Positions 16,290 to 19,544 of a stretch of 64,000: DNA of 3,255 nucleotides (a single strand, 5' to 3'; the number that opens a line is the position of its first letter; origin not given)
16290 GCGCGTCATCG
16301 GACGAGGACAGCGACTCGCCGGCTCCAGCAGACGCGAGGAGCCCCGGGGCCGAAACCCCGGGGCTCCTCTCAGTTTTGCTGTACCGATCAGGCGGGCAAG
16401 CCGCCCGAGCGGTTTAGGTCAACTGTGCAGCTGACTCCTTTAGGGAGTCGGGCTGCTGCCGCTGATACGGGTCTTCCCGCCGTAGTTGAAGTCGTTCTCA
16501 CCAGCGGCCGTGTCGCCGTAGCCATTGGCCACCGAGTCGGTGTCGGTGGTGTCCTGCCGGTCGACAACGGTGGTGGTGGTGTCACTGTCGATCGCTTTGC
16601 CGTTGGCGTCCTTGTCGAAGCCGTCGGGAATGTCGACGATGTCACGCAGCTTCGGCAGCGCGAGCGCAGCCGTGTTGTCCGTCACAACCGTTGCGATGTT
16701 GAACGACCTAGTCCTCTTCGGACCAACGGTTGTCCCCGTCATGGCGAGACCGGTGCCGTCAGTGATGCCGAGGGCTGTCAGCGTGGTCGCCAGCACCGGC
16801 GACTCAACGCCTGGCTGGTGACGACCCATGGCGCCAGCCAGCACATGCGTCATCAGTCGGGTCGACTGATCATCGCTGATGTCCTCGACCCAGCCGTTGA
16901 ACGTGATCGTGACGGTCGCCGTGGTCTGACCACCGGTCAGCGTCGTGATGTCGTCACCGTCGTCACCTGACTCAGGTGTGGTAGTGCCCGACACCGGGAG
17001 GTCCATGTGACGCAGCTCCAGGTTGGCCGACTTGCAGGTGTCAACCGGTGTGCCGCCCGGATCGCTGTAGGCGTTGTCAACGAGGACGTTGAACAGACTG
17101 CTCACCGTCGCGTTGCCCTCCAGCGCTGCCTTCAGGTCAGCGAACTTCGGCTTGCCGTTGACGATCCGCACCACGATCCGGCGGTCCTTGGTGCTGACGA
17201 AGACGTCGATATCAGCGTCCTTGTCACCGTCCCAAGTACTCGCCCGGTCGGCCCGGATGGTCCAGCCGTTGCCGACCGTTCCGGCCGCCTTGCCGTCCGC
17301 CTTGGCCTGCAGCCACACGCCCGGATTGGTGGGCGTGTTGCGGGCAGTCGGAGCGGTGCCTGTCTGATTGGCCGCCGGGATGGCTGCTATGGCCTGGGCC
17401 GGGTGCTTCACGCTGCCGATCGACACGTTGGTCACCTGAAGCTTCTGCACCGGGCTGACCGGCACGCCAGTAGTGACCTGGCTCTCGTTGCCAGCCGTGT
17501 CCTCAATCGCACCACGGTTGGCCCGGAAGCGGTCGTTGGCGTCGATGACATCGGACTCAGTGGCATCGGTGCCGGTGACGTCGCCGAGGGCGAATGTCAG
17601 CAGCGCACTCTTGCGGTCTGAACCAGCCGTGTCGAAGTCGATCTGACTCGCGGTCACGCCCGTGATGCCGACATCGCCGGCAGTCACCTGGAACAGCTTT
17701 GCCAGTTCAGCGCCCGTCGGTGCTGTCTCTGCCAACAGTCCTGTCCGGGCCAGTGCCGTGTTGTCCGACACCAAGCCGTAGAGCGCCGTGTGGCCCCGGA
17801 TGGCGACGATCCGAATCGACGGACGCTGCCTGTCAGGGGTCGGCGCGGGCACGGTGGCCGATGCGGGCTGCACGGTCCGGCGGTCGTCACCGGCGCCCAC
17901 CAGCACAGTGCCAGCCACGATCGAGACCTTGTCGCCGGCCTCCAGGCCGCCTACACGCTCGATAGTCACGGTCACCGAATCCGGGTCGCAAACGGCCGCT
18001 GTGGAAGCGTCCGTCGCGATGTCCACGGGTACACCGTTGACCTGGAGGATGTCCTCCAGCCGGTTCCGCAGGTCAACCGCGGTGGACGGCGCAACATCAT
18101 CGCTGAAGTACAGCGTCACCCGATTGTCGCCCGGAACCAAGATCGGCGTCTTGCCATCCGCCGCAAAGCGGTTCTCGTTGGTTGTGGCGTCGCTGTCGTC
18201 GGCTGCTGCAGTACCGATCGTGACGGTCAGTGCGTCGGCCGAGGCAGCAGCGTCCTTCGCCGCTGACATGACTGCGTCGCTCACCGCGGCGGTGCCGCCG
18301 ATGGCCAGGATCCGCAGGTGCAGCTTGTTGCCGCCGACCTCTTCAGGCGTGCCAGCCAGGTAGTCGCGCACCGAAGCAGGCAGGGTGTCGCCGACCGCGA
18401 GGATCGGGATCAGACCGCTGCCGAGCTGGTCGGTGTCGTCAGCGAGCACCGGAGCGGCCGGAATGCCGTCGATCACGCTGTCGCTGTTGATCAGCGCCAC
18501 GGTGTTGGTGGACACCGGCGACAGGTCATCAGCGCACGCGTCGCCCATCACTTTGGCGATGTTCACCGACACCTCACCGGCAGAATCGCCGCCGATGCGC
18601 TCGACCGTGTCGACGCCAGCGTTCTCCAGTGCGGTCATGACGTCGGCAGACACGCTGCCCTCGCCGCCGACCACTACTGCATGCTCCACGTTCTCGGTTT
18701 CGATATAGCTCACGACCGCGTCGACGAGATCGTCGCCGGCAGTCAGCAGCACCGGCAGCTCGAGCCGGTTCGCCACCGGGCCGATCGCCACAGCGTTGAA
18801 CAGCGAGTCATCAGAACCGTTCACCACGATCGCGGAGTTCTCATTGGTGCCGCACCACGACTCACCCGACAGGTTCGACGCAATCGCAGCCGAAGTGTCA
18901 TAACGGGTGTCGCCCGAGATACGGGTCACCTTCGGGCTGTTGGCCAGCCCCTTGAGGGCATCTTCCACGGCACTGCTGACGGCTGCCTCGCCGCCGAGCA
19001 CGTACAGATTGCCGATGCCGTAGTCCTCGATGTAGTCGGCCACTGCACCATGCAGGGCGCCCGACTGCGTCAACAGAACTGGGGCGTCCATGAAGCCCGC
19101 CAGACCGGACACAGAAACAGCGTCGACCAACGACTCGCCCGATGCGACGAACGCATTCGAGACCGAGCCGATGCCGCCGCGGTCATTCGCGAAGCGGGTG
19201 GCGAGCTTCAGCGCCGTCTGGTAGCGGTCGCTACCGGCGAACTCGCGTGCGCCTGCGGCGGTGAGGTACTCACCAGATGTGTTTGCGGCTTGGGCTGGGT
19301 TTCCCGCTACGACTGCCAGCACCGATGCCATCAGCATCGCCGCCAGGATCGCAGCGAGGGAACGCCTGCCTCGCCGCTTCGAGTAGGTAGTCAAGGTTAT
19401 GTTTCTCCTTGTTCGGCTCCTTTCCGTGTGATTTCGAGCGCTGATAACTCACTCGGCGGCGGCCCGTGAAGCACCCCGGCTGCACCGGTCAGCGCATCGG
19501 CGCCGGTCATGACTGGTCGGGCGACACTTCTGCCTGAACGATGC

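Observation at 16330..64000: Cassette-like family of six large CWB2 surface (S-layer-type) genes: conserved flanks and termini, variable cores, both orientations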

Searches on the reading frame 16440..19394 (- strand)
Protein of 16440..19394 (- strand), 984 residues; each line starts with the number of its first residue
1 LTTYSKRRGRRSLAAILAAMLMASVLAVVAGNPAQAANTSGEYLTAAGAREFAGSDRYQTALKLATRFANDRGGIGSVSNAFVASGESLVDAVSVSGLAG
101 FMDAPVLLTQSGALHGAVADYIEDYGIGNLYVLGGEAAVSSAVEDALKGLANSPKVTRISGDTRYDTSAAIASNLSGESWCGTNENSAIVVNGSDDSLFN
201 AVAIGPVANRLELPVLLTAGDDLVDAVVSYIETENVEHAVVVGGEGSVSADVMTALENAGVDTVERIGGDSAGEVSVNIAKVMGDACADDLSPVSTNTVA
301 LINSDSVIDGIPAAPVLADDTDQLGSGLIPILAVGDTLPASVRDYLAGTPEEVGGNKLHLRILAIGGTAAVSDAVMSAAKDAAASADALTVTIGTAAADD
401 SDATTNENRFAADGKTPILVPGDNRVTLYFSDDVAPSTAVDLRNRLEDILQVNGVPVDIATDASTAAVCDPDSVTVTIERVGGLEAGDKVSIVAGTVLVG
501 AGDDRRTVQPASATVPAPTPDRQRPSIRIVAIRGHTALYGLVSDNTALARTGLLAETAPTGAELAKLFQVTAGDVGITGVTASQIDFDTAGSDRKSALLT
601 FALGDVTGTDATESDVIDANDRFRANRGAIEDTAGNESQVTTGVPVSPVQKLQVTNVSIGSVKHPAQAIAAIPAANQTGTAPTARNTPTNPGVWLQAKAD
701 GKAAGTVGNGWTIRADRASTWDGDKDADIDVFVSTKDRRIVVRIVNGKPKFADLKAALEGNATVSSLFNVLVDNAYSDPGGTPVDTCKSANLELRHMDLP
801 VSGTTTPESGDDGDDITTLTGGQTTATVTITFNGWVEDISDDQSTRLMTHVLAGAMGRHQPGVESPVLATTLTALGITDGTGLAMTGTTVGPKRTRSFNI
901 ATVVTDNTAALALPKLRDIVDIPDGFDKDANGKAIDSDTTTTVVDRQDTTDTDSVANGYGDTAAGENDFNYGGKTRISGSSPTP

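Call 4: search_protein_families(library=pfam, proteins=[window:16440-19394:-], max_evalue=0.01)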
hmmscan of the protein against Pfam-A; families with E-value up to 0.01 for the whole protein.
window:16440-19394:- (984 aa): 2 families
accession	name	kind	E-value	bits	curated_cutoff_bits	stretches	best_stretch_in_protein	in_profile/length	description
PF04122.17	CW_binding_2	-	2.8e-31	108.3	24.9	3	53-144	3-73/73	Cell wall binding domain 2 (CWB2)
PF19374.4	DUF5949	-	0.0011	19.1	22.7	0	829-931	18-114/167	Family of unknown function (DUF5949)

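Call 8: find_homologous_proteins(query=window:16440-19394:-)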
Query window:16440-19394:- (984 aa): 661 proteins with E <= 0.001 among 8000 candidates; the best 120 are listed.
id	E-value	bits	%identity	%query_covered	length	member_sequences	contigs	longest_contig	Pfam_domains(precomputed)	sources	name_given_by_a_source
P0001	0.0e+0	1759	86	100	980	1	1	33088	PF04122.18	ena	-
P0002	0.0e+0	1731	85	100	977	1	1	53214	PF04122.18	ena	-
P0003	0.0e+0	1605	85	93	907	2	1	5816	PF04122.18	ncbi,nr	ncbi:MAG: hypothetical protein F4010_07810, partial [Cenarchaeum sp. SB0669_bin_11]|nr:hypothetical 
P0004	0.0e+0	1491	77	100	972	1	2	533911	PF04122.18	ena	-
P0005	0.0e+0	1446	74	100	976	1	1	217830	PF04122.18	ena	-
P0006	0.0e+0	1437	74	100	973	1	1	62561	PF04122.18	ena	-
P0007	0.0e+0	1430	74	100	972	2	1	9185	PF04122.18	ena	-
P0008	0.0e+0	1417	74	100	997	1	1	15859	PF04122.18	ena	-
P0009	0.0e+0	1357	71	100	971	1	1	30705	PF04122.18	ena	-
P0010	0.0e+0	1337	71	100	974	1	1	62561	PF04122.18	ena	-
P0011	0.0e+0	1329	70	100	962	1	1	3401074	PF04122.18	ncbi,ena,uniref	ncbi:cell wall-binding repeat-containing protein [Candidatus Poriferisodalis sp.]|uniref:cell wall-b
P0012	0.0e+0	1316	71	98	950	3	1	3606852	PF04122.18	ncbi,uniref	ncbi:cell wall-binding repeat-containing protein [Candidatus Poriferisodalis sp.]|uniref:cell wall-b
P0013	0.0e+0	1265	68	100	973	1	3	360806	PF04122.18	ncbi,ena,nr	ncbi:MAG: cell wall-binding repeat-containing protein [Acidimicrobiaceae bacterium]|nr:cell wall-bin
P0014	0.0e+0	1262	67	100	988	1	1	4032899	PF04122.18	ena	-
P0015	0.0e+0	1208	67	100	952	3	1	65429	PF04122.18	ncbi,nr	ncbi:MAG: cell wall-binding repeat-containing protein [Acidimicrobiales bacterium]|nr:cell wall-bind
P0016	0.0e+0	1123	60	99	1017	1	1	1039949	PF04122.18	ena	-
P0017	0.0e+0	1115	60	100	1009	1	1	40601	PF04122.18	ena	-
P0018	0.0e+0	1110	60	100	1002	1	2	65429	PF04122.18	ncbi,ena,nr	ncbi:MAG: cell wall-binding repeat-containing protein [Cenarchaeum sp. SB0669_bin_11]|nr:cell wall-b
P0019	0.0e+0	1097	60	100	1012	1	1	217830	PF04122.18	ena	-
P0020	0.0e+0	1088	61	100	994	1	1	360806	PF04122.18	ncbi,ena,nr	ncbi:MAG: cell wall-binding repeat-containing protein [Acidimicrobiaceae bacterium]|nr:cell wall-bin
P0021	0.0e+0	1068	60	98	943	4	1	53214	PF04122.18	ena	-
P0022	0.0e+0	1067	58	100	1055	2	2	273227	PF04122.18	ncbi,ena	-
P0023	0.0e+0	1065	59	98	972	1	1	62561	PF04122.18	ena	-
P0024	0.0e+0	1063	58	98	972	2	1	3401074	PF04122.18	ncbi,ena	-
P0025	0.0e+0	1063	59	98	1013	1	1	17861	PF04122.18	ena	-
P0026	0.0e+0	1061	58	97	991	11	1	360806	PF04122.18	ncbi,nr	ncbi:MAG: cell wall-binding repeat-containing protein [Acidimicrobiaceae bacterium]|nr:cell wall-bin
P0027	0.0e+0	1053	57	100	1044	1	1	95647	PF04122.18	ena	-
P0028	0.0e+0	1047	65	87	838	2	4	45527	PF04122.18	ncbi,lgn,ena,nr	ncbi:MAG: cell wall-binding repeat-containing protein [Acidimicrobiales bacterium]|nr:cell wall-bind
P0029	0.0e+0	1042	59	98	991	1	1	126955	PF04122.18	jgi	-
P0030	0.0e+0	1021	56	100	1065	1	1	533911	PF04122.18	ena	-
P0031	0.0e+0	1020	58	100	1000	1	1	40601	PF04122.18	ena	-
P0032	0.0e+0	1017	56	100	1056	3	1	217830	PF04122.18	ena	-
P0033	0.0e+0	1016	56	100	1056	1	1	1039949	PF04122.18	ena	-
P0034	0.0e+0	1015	56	100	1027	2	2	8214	PF04122.18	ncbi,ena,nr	ncbi:MAG: cell wall-binding repeat-containing protein [Acidimicrobiaceae bacterium]|nr:cell wall-bin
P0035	8.5e-297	1006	56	100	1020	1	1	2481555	PF04122.18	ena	-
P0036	4.9e-296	1003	55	100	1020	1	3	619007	PF04122.18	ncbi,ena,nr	ncbi:MAG: cell wall-binding repeat-containing protein [Acidimicrobiaceae bacterium]|nr:cell wall-bin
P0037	2.0e-295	1001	55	100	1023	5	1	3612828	PF04122.18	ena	-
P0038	2.6e-295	1001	56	99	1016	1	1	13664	PF04122.18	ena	-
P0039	5.7e-295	1000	56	100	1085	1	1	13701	PF04122.18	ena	-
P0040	6.2e-290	983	56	98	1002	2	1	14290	PF04122.18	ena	-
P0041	1.5e-288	978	55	100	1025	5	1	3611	PF04122.18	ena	-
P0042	3.6e-286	971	55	99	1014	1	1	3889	PF04122.18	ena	-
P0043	2.0e-285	968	56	98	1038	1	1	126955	PF04122.18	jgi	-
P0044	2.3e-266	905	76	63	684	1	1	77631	PF04122.18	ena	-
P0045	2.9e-240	819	74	57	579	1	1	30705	PF04122.18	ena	-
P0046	3.8e-238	812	53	90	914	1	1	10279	PF04122.18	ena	-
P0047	2.1e-233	796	48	100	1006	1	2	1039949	PF04122.18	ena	-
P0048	4.0e-195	669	48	87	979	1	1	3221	PF04122.18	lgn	-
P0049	3.1e-187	643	45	89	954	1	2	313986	PF04122.18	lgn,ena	-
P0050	1.3e-186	641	42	97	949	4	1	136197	PF04122.18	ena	-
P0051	3.0e-186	640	44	93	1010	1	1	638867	PF04122.18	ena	-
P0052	1.8e-185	637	43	93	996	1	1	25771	PF04122.18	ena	-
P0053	5.1e-185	636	47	87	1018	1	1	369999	PF04122.18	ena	-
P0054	1.6e-184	634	43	100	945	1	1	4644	PF04122.18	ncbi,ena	-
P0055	5.3e-183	629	44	93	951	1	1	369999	PF04122.18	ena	-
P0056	9.9e-181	622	43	100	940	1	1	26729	PF04122.18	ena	-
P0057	2.5e-180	620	44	100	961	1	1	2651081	PF04122.18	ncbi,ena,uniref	ncbi:cell wall-binding repeat-containing protein [Candidatus Poriferisodalis sp.]|uniref:cell wall-b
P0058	1.9e-179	617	43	100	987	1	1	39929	PF04122.18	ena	-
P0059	3.4e-179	617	45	87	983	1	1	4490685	PF04122.18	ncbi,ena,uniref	ncbi:cell wall-binding repeat-containing protein [Candidatus Poriferisodalis sp.]|uniref:cell wall-b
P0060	4.0e-178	613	49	76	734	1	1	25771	PF04122.18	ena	-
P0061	4.5e-178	613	41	95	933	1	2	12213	PF04122.18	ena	-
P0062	6.0e-178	612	45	91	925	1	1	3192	PF04122.18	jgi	-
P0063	3.5e-176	607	43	100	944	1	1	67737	PF04122.18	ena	-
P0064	2.2e-175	604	43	97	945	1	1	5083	PF04122.18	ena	-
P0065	1.5e-174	601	43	93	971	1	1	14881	PF04122.18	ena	-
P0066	3.8e-174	600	40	97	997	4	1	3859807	PF04122.18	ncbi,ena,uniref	ncbi:cell wall-binding repeat-containing protein [Candidatus Poriferisodalis sp.]|uniref:cell wall-b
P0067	4.0e-174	600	42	97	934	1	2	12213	PF04122.18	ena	-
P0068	1.8e-173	598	42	98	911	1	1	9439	PF04122.18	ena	-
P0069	5.8e-173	596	44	92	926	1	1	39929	PF04122.18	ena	-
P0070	6.2e-173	596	44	84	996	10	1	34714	PF04122.18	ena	-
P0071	5.0e-172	593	43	100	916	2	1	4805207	PF04122.18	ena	-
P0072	5.6e-172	593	47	79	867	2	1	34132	PF04122.18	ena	-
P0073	1.4e-171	591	46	83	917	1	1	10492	PF04122.18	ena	-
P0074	6.5e-171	589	42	93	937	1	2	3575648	PF04122.18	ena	-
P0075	6.8e-171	589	43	100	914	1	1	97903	PF04122.18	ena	-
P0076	8.9e-171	589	42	85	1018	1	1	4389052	PF04122.18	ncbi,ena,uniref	ncbi:cell wall-binding repeat-containing protein [Candidatus Poriferisodalis sp.]|uniref:cell wall-b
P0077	3.5e-170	587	43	100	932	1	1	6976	PF04122.18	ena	-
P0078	1.9e-169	584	45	85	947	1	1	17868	PF04122.18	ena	-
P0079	2.0e-169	584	47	78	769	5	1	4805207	PF04122.18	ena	-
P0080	2.9e-169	584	44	94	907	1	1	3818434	PF04122.18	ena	-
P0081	4.3e-169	583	44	88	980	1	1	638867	PF04122.18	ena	-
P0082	3.9e-168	580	42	98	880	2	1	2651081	PF04122.18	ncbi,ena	-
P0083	1.8e-166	574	42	100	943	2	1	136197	PF04122.18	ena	-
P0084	2.2e-166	574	43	92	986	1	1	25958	PF04122.18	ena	-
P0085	7.1e-166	572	47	78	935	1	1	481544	PF04122.18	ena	-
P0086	7.3e-166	572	44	88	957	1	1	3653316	PF04122.18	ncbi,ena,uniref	ncbi:cell wall-binding repeat-containing protein [Candidatus Poriferisodalis sp.]|uniref:cell wall-b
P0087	1.7e-165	571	43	93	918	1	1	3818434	PF04122.18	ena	-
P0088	6.3e-165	569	41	100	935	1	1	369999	PF04122.18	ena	-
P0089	8.1e-165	569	44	92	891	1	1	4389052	PF04122.18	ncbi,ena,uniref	ncbi:cell wall-binding repeat-containing protein [Candidatus Poriferisodalis sp.]|uniref:cell wall-b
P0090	3.4e-164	567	44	84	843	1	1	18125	PF04122.18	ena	-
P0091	2.6e-163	564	44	94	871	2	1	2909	PF04122.18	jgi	jgi:putative cell wall-binding protein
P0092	3.2e-163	564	43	90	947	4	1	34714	PF04122.18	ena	-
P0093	5.8e-163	563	44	88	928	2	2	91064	PF04122.18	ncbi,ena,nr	ncbi:MAG: hypothetical protein F4169_04345 [Gammaproteobacteria bacterium]|nr:hypothetical protein [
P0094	2.9e-162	561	47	78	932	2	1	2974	PF04122.18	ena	-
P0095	3.0e-162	560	41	99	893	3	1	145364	PF04122.18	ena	-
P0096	6.7e-162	559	47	78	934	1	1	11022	PF04122.18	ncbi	-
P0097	3.4e-161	557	47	78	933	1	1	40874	PF04122.18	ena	-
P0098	3.7e-161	557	42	100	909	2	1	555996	PF04122.18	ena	-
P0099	7.0e-161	556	43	87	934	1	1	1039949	PF04122.18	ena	-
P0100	8.5e-161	556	43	100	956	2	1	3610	PF04122.18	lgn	-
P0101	3.7e-160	554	40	94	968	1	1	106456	PF04122.18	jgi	jgi:putative cell wall-binding protein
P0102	4.2e-160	553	44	87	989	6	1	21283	PF04122.18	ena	-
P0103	5.0e-160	553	46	82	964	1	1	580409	PF04122.18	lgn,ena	-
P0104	1.3e-159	552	41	98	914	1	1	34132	PF04122.18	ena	-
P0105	3.0e-159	551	43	85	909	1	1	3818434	PF04122.18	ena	-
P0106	4.7e-159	550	42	98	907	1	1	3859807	PF04122.18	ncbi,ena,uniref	ncbi:cell wall-binding repeat-containing protein [Candidatus Poriferisodalis sp.]|uniref:cell wall-b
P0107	9.5e-159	549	45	78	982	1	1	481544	PF04122.18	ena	-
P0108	9.9e-159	549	45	87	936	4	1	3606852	PF04122.18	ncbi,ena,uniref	ncbi:cell wall-binding repeat-containing protein [Candidatus Poriferisodalis sp.]|uniref:cell wall-b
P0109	1.0e-158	549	42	100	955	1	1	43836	PF04122.18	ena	-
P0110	1.0e-158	549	45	78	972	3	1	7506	PF04122.18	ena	-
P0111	1.3e-158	548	44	87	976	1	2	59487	PF04122.18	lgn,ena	-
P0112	2.2e-158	548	43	96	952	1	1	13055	PF04122.18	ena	-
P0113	3.4e-158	547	42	98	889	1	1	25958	PF04122.18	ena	-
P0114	3.9e-158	547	43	88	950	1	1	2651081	PF04122.18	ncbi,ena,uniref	ncbi:cell wall-binding repeat-containing protein [Candidatus Poriferisodalis sp.]|uniref:cell wall-b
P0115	4.7e-158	547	38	95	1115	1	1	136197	PF04122.18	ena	-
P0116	7.2e-158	546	41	100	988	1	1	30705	PF04122.18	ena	-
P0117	8.5e-158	546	42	87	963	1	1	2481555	PF04122.18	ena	-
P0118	9.3e-158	546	43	93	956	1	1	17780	PF04122.18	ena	-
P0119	1.5e-157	545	45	87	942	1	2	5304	PF04122.18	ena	-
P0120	2.0e-157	545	42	88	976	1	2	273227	PF04122.18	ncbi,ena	-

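Call 15: find_encoding_contigs(protein=P0001, flank=10000, max_places=4)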
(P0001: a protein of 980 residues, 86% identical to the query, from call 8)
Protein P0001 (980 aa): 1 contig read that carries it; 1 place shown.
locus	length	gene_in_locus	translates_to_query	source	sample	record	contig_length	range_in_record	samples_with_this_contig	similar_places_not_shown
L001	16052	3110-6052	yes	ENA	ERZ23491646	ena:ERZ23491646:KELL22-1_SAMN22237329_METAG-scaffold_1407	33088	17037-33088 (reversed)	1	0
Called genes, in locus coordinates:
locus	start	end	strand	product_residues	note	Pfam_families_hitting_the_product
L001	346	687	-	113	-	-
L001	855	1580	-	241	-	PF01936:NYN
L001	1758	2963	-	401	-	PF13356:Arm-DNA-bind_3, PF22022:Phage_int_M, PF00589:Phage_integrase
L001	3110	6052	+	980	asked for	PF04122:CW_binding_2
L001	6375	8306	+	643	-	PF01844:HNH (weak)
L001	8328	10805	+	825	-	-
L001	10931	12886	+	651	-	PF00395:SLH (weak), PF07995:GSDH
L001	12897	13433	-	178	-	PF00034:Cytochrom_C (faint), PF13442:Cytochrome_CBB3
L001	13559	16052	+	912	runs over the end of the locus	PF04122:CW_binding_2 (weak)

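Call 16: find_encoding_contigs(protein=P0002, flank=10000, max_places=4)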
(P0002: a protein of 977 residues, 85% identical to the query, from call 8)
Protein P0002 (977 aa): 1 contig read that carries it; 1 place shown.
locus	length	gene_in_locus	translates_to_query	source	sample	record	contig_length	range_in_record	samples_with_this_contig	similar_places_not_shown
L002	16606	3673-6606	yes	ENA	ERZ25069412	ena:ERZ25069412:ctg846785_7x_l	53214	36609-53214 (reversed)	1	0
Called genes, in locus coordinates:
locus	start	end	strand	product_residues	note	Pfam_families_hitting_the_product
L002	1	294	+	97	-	?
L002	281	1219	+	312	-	PF00041:fn3, PF25059:FN3_DSCAM-DSCAML_C (faint), PF25788:Ig_Rha78A_N (faint), PF00041:fn3, PF16656:Pur_ac_phosph_N (weak)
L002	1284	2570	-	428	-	PF25390:WD40_RLD, PF00415:RCC1, PF13540:RCC1_2, PF00415:RCC1 (weak), PF25390:WD40_RLD, PF13540:RCC1_2, PF00415:RCC1 (weak), PF13540:RCC1_2 (weak), +1 more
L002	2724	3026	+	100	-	-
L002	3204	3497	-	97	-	-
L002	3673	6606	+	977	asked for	PF04122:CW_binding_2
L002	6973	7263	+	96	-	PF01381:HTH_3 (weak)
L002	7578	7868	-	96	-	PF01909:NTP_transf_2, PF18765:Polbeta (weak)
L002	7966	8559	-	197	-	-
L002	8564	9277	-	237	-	PF11536:DUF3226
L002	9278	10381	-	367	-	PF02463:SMC_N (weak), PF11398:DUF2813 (faint), PF13175:AAA_15, PF13304:AAA_21, PF13175:AAA_15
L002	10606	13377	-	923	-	PF04122:CW_binding_2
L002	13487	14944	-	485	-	-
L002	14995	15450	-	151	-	-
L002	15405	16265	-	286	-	PF04122:CW_binding_2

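Call 28: find_related_loci(query=A1, collection=genome_contigs, flank=10000)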
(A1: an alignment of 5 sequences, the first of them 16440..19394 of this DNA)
Query A1 (984 aa) in genome_contigs; peptide patterns used: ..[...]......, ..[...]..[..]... (x = any residue, [..] = any of these).
265 stretches matched a pattern; 38 encode a relative of the query (tblastn E <= 1e-3); 32 distinct loci.
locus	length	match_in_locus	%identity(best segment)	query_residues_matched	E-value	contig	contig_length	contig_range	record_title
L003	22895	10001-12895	71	1-984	0e+0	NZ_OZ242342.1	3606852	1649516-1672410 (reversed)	MAG: Candidatus Poriferisodalis sp. isolate a2549d25-f2d1-4c7d-a938-4e3881139fc2 chromosome 1, complete sequence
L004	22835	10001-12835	60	12-981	0e+0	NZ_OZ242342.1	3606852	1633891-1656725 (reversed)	MAG: Candidatus Poriferisodalis sp. isolate a2549d25-f2d1-4c7d-a938-4e3881139fc2 chromosome 1, complete sequence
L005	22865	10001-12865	43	1-981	0e+0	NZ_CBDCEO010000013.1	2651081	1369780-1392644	MAG: Candidatus Poriferisodalis sp. isolate aea9684f-d56c-4337-aaed-9a8a14d8382b contig_13, whole genome shotgun sequenc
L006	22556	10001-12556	45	1-858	1e-179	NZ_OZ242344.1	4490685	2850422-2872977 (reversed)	MAG: Candidatus Poriferisodalis sp. isolate 8d09cab2-a5e3-4315-8558-28a0e2063156 chromosome 1, complete sequence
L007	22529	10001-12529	44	12-927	2e-179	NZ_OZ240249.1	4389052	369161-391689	MAG: Candidatus Poriferisodalis sp. isolate 28e7fe26-1565-4c76-bd7c-ff92479b411d chromosome 1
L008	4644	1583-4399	43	1-981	8e-178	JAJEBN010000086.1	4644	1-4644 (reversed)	MAG: Acidimicrobiia bacterium isolate jk18x9bins.27 k141_159942, whole genome shotgun sequence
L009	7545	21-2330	47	1-770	4e-163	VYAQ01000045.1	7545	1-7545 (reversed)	MAG: Gemmatimonadetes bacterium isolate SB0672_bin_21 NODE_2604_length_7545_cov_55.994526, whole genome shotgun sequence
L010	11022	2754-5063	47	1-770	2e-159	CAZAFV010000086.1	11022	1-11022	MAG TPA_asm: uncultured Acidimicrobiales bacterium isolate SRP109090_co1_34 genome assembly, contig: NODE_9033_length_11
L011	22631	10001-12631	40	10-977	8e-159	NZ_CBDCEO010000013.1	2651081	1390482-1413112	MAG: Candidatus Poriferisodalis sp. isolate aea9684f-d56c-4337-aaed-9a8a14d8382b contig_13, whole genome shotgun sequenc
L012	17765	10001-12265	45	1-769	2e-158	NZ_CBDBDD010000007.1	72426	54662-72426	MAG: Candidatus Poriferisodalis sp. isolate 1824d3bc-1d7c-4dc2-bee8-215acda66181 contig_7, whole genome shotgun sequence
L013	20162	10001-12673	41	1-926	6e-153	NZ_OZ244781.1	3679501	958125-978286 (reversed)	MAG: Candidatus Poriferisodalis sp. isolate c3018eb0-1123-4d97-bc7b-de5a35ff26ec chromosome 1, complete sequence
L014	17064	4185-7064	40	1-984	1e-149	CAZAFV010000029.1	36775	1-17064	MAG TPA_asm: uncultured Acidimicrobiales bacterium isolate SRP109090_co1_34 genome assembly, contig: NODE_1464_length_36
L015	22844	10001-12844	41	1-981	4e-148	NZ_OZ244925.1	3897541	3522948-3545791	MAG: Candidatus Poriferisodalis sp. isolate d42d1f9b-a66b-4d33-9477-cfa42e4046ee chromosome 1, complete sequence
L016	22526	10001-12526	39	1-928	1e-146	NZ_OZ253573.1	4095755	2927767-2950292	MAG: Candidatus Poriferisodalis sp. isolate 9d14b9c2-42ee-4ee7-bd75-182aadf7d47b chromosome 1, complete sequence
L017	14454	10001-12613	42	24-981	5e-170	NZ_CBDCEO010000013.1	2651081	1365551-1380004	MAG: Candidatus Poriferisodalis sp. isolate aea9684f-d56c-4337-aaed-9a8a14d8382b contig_13, whole genome shotgun sequenc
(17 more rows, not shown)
